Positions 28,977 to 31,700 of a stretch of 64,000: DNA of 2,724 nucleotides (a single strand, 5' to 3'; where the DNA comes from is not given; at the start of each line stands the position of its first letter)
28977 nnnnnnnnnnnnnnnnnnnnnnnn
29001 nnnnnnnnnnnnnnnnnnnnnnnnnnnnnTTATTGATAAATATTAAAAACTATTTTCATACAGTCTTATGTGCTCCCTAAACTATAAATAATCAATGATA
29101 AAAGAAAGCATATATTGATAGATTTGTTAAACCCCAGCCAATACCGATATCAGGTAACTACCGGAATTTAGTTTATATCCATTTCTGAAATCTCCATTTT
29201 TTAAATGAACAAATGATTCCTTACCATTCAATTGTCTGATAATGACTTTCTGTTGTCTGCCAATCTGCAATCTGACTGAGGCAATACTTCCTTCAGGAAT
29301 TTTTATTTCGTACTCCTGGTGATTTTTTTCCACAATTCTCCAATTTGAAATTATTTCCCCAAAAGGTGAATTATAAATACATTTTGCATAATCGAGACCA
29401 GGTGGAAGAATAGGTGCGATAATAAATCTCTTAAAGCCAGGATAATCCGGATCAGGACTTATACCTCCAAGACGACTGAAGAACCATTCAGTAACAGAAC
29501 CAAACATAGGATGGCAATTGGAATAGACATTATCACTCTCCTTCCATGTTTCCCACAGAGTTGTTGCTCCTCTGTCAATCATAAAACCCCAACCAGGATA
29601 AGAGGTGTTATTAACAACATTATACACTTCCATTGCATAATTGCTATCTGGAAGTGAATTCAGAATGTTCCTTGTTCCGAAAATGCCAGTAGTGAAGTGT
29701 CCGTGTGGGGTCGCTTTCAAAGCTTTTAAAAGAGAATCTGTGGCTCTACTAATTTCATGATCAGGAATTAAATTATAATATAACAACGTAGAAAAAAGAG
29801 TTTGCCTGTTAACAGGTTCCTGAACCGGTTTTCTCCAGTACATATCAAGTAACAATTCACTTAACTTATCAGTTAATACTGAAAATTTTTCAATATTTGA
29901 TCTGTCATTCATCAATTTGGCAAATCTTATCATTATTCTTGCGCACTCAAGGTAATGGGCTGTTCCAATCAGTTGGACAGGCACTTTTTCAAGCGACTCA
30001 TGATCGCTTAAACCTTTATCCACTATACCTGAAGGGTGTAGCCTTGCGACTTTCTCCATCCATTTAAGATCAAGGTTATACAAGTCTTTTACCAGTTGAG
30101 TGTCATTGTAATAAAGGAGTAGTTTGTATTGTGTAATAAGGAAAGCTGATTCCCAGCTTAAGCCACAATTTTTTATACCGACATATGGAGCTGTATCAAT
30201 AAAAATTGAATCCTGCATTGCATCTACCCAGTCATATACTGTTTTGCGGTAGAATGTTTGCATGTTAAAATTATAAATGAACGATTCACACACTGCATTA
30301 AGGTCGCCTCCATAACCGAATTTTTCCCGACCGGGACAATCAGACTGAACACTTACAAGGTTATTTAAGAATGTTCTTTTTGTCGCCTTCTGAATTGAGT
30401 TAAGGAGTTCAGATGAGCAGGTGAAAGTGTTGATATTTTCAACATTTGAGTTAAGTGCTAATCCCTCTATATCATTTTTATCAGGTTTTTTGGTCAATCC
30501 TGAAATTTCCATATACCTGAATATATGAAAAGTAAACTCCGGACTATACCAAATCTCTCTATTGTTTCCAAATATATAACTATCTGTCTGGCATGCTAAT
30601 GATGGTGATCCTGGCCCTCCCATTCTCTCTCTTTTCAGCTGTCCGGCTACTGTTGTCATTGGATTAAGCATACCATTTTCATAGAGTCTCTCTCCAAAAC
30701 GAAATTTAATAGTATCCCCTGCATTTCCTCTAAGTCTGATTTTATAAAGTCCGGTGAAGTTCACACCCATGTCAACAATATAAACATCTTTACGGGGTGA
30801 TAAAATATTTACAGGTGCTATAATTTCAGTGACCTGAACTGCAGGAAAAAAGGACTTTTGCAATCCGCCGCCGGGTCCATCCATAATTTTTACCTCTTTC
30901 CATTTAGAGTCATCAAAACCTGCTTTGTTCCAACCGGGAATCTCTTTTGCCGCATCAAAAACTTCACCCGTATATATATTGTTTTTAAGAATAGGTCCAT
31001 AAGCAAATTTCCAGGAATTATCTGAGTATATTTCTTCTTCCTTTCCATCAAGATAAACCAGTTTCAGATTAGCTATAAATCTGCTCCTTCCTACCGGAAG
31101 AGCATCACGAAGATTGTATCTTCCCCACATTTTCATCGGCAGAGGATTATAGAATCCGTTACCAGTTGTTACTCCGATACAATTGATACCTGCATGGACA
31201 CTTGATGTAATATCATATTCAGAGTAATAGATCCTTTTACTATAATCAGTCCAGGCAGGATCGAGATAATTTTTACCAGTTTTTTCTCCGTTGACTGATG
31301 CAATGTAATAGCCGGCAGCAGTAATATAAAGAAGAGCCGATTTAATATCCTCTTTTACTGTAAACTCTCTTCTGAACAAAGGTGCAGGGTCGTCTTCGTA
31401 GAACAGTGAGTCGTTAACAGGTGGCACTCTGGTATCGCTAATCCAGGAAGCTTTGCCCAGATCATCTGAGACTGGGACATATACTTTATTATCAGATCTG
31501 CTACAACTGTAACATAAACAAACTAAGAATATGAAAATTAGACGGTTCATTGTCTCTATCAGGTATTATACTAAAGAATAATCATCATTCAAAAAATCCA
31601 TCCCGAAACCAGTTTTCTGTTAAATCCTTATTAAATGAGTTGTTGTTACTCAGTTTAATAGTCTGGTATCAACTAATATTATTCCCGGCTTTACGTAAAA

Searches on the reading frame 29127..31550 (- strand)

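Call 8: search_protein_families(library=pfam, proteins=[window:29127-31550:-], max_evalue=0.001)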
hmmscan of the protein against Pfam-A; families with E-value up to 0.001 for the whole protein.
window:29127-31550:- (807 aa): 4 families
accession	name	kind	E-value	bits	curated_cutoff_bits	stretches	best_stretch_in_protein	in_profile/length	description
PF17389.8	Bac_rhamnosid6H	-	4.2e-60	204.3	24.5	1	373-693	3-338/339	Bacterial alpha-L-rhamnosidase 6 hairpin glycosidase domain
PF08531.16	Bac_rhamnosid_N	-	2.7e-50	171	25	1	68-242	2-172/172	Alpha-L-rhamnosidase N-terminal domain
PF05592.18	Bac_rhamnosid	-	4.2e-17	62.4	22.2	1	253-366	4-101/102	Bacterial alpha-L-rhamnosidase concanavalin-like domain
PF17390.7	Bac_rhamnosid_C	-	8.3e-13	48.4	22.1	1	696-768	1-70/78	Bacterial alpha-L-rhamnosidase C-terminal domain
